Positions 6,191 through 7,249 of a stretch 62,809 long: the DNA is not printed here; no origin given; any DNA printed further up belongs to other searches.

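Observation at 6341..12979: Co-directional cluster: ART-like protein, RsgA, GNAT, Ski2/HelY-like helicase, PriS-like primase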

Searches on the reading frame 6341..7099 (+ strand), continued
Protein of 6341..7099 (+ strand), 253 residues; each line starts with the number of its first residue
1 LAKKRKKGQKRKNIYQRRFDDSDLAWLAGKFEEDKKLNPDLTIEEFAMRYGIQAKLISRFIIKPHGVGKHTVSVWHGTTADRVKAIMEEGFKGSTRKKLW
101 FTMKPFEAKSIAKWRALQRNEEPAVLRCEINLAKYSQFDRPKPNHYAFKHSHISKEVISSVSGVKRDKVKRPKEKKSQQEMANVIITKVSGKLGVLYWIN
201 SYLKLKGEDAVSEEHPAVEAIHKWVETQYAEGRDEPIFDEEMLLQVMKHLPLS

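Call 67: search_protein_families(library=pfam, proteins=[P0268, P0303, P0334, P0273, P0288, P0315, P0293, P0353, P0361, P0300], max_evalue=0.001)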
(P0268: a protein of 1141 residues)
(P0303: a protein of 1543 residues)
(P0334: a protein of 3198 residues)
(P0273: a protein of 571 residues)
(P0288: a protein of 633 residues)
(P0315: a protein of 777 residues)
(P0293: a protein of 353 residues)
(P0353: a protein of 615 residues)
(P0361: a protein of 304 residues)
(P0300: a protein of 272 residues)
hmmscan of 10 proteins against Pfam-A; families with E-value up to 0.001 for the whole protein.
P0268 (1141 aa): 6 families
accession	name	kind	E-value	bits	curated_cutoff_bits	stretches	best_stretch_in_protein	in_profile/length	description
PF03781.23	FGE-sulfatase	-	1.5e-54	185.8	23.3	1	916-1137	4-254/255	Sulfatase-modifying factor enzyme 1-like domain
PF13646.12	HEAT_2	-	1.3e-39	134.8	27.7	5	791-874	4-87/88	HEAT repeats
PF02985.28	HEAT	-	4e-13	48.7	23.5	0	851-877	1-27/31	HEAT repeat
PF03130.22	HEAT_PBS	-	1e-11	44.5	20.9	1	835-861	1-27/27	PBS lyase HEAT-like repeat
PF13513.12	HEAT_EZ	-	1.7e-06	28.9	27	0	836-877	4-55/55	HEAT-like repeat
PF12717.13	Cnd1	-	0.00077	20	26.4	0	450-525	24-103/162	non-SMC mitotic condensation complex subunit 1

P0303 (1543 aa): 19 families
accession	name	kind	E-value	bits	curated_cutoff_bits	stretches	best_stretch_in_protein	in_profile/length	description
PF13620.12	CarboxypepD_reg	-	1.2e-67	224.6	32.3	6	1088-1163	2-82/82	Carboxypeptidase regulatory-like domain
PF13715.12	CarbopepD_reg_2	-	1.3e-21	76.9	32.2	1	1088-1162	1-76/88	CarboxypepD_reg-like domain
PF17210.9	SdrD_B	-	1.3e-15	57.9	29.7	0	1097-1147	21-74/112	SdrD B-like domain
PF10670.15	DUF4198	-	3.3e-13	50.7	34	0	970-1045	145-206/209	Domain of unknown function (DUF4198)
PF00775.27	Dioxygenase_C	-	1.8e-12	47.6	27.3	0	882-904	26-50/182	Dioxygenase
PF08281.18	Sigma70_r4_2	-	2.4e-12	46.7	25.7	1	506-556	4-54/54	Sigma-70, region 4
PF04542.20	Sigma70_r2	-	5.3e-12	45.8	24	1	413-480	1-71/71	Sigma-70 region 2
PF14686.12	fn3_3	-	8e-12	45.2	24.4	0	828-851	30-53/75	Polysaccharide lyase family 4, domain II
PF20598.4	DUF6795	-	9e-12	45.6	27.4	0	1360-1406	1-45/103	Domain of unknown function (DUF6795)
PF17802.7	SpaA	-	2.6e-11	44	23.1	0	691-743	2-56/91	Prealbumin-like fold domain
PF04545.22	Sigma70_r4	-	8.9e-09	35.2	24.1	1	509-556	1-48/50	Sigma-70, region 4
PF15976.11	CooC_C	-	1.1e-06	28.9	29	0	877-929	10-54/93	CS1-pili formation C-terminal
PF13646.12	HEAT_2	-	2.6e-06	28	27.7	1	266-347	1-83/88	HEAT repeats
PF02369.22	Big_1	-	6.7e-06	26.6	34.9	0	885-928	20-64/93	Bacterial Ig-like domain (group 1)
PF22904.2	NOMO1-like_2nd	-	0.00013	22.5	27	0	1357-1427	3-71/90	BOS complex subunit NOMO1-like, second beta sandwich domain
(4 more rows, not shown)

P0334 (3198 aa): 4 families
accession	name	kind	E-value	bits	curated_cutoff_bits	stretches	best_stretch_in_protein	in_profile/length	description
PF18760.7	ART-PolyVal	-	1.6e-31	110.4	31.2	1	2930-3080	1-134/140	ADP-Ribosyltransferase in polyvalent proteins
PF00644.27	PARP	-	7e-06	26.1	26.7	0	1997-2035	52-92/199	Poly(ADP-ribose) polymerase catalytic domain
PF00583.31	Acetyltransf_1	-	2.6e-05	24.9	20.7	1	113-196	31-115/116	Acetyltransferase (GNAT) family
PF01885.22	PTS_2-RNA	-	4.7e-05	23.9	26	0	1775-1893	51-153/177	RNA 2'-phosphotransferase, Tpt1 / KptA family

P0273 (571 aa): 6 families
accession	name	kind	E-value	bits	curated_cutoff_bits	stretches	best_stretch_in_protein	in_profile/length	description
PF00644.27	PARP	-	4.7e-36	124.6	26.7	4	438-519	45-132/199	Poly(ADP-ribose) polymerase catalytic domain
PF18760.7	ART-PolyVal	-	1.4e-14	55.5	31.2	0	438-501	2-57/140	ADP-Ribosyltransferase in polyvalent proteins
PF09009.16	Exotox-A_cataly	-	2.3e-10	40.8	25.9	0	439-500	11-80/177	Exotoxin A catalytic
PF01885.22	PTS_2-RNA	-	1.7e-05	25.4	26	0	305-329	101-125/177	RNA 2'-phosphotransferase, Tpt1 / KptA family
PF15353.11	HECA_N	-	0.00021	21.8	27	0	497-548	52-102/102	Headcase N-terminal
PF07463.16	NUMOD4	-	0.00078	20.1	23.4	0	365-388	17-43/49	NUMOD4 motif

P0288 (633 aa): 4 families
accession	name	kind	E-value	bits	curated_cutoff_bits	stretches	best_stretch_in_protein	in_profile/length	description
PF00644.27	PARP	-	2.7e-33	115.6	26.7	4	33-110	50-132/199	Poly(ADP-ribose) polymerase catalytic domain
PF18760.7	ART-PolyVal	-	2.3e-10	41.8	31.2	0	183-248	2-62/140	ADP-Ribosyltransferase in polyvalent proteins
PF09009.16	Exotox-A_cataly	-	3.5e-09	36.9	25.9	0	30-84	12-68/177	Exotoxin A catalytic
PF01885.22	PTS_2-RNA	-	0.00089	19.8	26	0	34-56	102-124/177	RNA 2'-phosphotransferase, Tpt1 / KptA family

P0315 (777 aa): 4 families
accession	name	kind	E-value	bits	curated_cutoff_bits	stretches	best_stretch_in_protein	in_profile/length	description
PF01885.22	PTS_2-RNA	-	9.2e-13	49.1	26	1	256-337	84-157/177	RNA 2'-phosphotransferase, Tpt1 / KptA family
PF00644.27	PARP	-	5e-10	39.7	26.7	0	253-330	23-113/199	Poly(ADP-ribose) polymerase catalytic domain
PF04233.19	Phage_Mu_F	-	1.2e-08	36.1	29.6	1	666-772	2-110/112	Phage Mu protein F like protein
PF18760.7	ART-PolyVal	-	6.8e-07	30.6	31.2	0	278-339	8-66/140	ADP-Ribosyltransferase in polyvalent proteins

P0293 (353 aa): 1 family
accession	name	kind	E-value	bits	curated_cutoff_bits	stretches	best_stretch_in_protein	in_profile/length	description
PF13646.12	HEAT_2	-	5.1e-09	36.7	27.7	1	201-282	4-88/88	HEAT repeats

P0353 (615 aa): 3 families
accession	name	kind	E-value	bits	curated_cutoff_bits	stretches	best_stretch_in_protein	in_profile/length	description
PF00682.25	HMGL-like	-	6.3e-30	104.9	29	1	54-327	3-258/260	HMGL-like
PF02743.24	dCache_1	-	3.7e-10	40.2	45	1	485-607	57-167/240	Cache domain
PF22673.2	MCP-like_PDC_1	-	2e-09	38.3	27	1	490-597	1-113/113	Methyl-accepting chemotaxis protein-like, first PDC sensor domain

P0361 (304 aa): 1 family
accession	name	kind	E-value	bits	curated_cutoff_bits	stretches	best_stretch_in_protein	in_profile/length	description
PF02653.21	BPD_transp_2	-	1e-12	48.2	26.8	1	3-153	59-204/269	Branched-chain amino acid transport system / permease component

P0300 (272 aa): 0 families

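Call 71: search_dna_similar(query=window:6341-7099:+, collection=plasmids, mode=protein, max_evalue=0.001, max_rows=10)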
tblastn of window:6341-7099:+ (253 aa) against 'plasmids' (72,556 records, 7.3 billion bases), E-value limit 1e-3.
No match.
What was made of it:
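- Tried and rejected: WHGT1 gave no plasmid match (call 71).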

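Call 72: search_dna_similar(query=window:6341-7099:+, collection=phages, mode=protein, max_evalue=0.001, max_rows=10)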
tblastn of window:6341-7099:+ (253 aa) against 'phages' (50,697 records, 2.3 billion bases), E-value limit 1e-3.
Records with a match: 1; places in all: 1; records where one place covers at least 80% of the query: 0.
Best place of each record, by identity: <60% 1.
By first word of the organism name: Bacteriophage 1.
By host as written in the record: - 1.
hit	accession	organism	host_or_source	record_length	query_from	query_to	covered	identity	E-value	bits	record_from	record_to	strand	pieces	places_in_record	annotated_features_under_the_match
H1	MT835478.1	Bacteriophage sp.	human fecal samples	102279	182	246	26%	36.9%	8e-6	52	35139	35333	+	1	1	record has no annotation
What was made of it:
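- Tried and rejected: It gave one weak phage hit, confined to the C-terminal domain (call 72).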

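Call 85: search_protein_families(library=pfam, proteins=[L060:8588-9406:+, L060:4131-5135:+, L064:10511-12385:+, L064:6874-7803:+, L048:3664-6708:+, L048:8516-9259:+, L048:9259-10119:+, L045:3487-4032:+], max_evalue=0.001)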
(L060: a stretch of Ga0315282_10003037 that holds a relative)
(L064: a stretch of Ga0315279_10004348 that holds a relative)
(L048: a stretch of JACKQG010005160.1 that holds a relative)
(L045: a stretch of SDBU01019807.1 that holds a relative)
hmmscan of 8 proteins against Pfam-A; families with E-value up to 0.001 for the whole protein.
L060:8588-9406:+ (273 aa): 5 families
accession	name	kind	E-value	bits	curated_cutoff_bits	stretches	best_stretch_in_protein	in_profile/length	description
PF08241.18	Methyltransf_11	-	4.4e-13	50.1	21.2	1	72-165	1-93/95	Methyltransferase domain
PF13649.12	Methyltransf_25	-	2.4e-12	47.8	27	1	71-163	1-97/97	Methyltransferase domain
PF13847.12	Methyltransf_31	-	1.8e-07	31.4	27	1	67-171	3-113/145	Methyltransferase domain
PF08242.18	Methyltransf_12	-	6.3e-05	24.1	30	1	76-164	5-97/98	Methyltransferase domain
PF01209.24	Ubie_methyltran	-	6.4e-05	22.8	20.1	1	61-166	41-150/233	ubiE/COQ5 methyltransferase family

L060:4131-5135:+ (335 aa): 2 families
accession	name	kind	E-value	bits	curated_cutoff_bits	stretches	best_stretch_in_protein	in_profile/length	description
PF00288.32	GHMP_kinases_N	-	2.7e-20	72.8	22.3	1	40-127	1-86/87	GHMP kinases N terminal domain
PF08544.19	GHMP_kinases_C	-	9.7e-13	48.8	21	1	231-312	2-84/85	GHMP kinases C terminal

L064:10511-12385:+ (625 aa): 22 families
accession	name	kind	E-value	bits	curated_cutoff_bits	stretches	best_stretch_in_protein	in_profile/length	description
PF00005.33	ABC_tran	-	2.5e-50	171.1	25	2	19-186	1-136/137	ABC transporter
PF13304.12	AAA_21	-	2.5e-19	70.9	27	1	145-219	224-304/304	AAA domain, putative AbiEii toxin, Type IV TA system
PF02463.25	SMC_N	-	8e-13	48.7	40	0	445-516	135-211/220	RecF/RecN/SMC N terminal domain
PF12848.13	ABC_tran_Xtn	-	3.9e-08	33.7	25.9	1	227-280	2-56/85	ABC transporter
PF13191.12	AAA_16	-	4.5e-07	31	32.6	0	350-378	18-46/167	AAA ATPase domain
PF13555.12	AAA_29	-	6.7e-07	29.4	27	0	345-373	11-39/61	P-loop containing region of AAA domain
PF13521.12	AAA_28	-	2.8e-06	28.1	27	0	359-379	2-22/164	AAA domain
PF13401.12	AAA_22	-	3.3e-06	27.9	27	0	358-379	7-28/130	AAA domain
PF16326.10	ABC_tran_CTD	-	5.9e-06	26.8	32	1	561-620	5-64/69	ABC transporter C-terminal domain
PF02492.25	cobW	-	7.6e-06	26.1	20.7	0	35-67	6-38/180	CobW/HypB/UreG, nucleotide-binding domain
PF13238.12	AAA_18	-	1.3e-05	26.1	29.4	0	35-88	4-60/128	AAA domain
PF24389.1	ORC-CDC6-like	-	1.5e-05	24.4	27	0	354-374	34-50/571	ORC-CDC6-like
PF13173.12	AAA_14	-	3e-05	24.5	27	0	358-381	4-27/129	AAA domain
PF05729.18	NACHT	-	4.9e-05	23.7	26.7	0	358-378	2-22/167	NACHT domain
PF00931.28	NB-ARC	-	6.5e-05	22.7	23.5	0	345-379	12-41/248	NB-ARC domain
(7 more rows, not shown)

L064:6874-7803:+ (310 aa): 6 families
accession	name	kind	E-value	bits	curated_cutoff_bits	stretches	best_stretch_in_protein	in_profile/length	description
PF00005.33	ABC_tran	-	7.8e-32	111.2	25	1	24-166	2-136/137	ABC transporter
PF13304.12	AAA_21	-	2.6e-13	51.2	27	2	122-194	221-296/304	AAA domain, putative AbiEii toxin, Type IV TA system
PF13555.12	AAA_29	-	0.00012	22.1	27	1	24-61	13-50/61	P-loop containing region of AAA domain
PF02463.25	SMC_N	-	0.00022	21.2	40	0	25-56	17-47/220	RecF/RecN/SMC N terminal domain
PF13476.12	AAA_23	-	0.00051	21.2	27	0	24-57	11-43/201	AAA domain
PF13175.12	AAA_15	-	0.00052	20.2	32.1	1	15-60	9-50/374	AAA ATPase domain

L048:3664-6708:+ (1015 aa): 2 families
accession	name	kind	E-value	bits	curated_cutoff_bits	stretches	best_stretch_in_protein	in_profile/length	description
PF00583.31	Acetyltransf_1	-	3.5e-10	40.6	20.7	1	677-736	56-116/116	Acetyltransferase (GNAT) family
PF13508.13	Acetyltransf_7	-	9.2e-06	26.4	27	0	680-737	29-83/84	Acetyltransferase (GNAT) domain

L048:8516-9259:+ (248 aa): 5 families
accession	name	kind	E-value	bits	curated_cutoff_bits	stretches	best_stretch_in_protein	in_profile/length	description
PF13646.12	HEAT_2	-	4.8e-28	97.7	27.7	3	55-124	12-80/88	HEAT repeats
PF03130.22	HEAT_PBS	-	4.3e-19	67.3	20.9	0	93-117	2-26/27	PBS lyase HEAT-like repeat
PF02985.28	HEAT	-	1.2e-06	28.7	23.5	0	108-136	1-29/31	HEAT repeat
PF00514.29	Arm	-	9.2e-06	26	20.6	0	52-70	2-20/41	Armadillo/beta-catenin-like repeat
PF13513.12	HEAT_EZ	-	1.6e-05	25.7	27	0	41-70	28-55/55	HEAT-like repeat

L048:9259-10119:+ (287 aa): 3 families
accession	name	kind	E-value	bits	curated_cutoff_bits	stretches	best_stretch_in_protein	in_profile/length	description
PF13561.12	adh_short_C2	-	1.1e-48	166.3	27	1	48-282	7-234/236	Enoyl-(Acyl carrier protein) reductase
PF00106.31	adh_short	-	1.2e-38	133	26.6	2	48-233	11-186/195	short chain dehydrogenase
PF08659.16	KR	-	2.9e-05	24.5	22.6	1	11-129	3-97/180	KR domain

L045:3487-4032:+ (182 aa): 1 family
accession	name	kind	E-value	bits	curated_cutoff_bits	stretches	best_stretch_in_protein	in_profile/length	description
PF00929.31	RNase_T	-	1.3e-21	78.3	24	1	3-173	1-164/164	Exonuclease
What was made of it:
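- L064 has an ABC-F ATPase directly after the ART, and L045 has an RNase_T exonuclease between ART genes (call 85).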
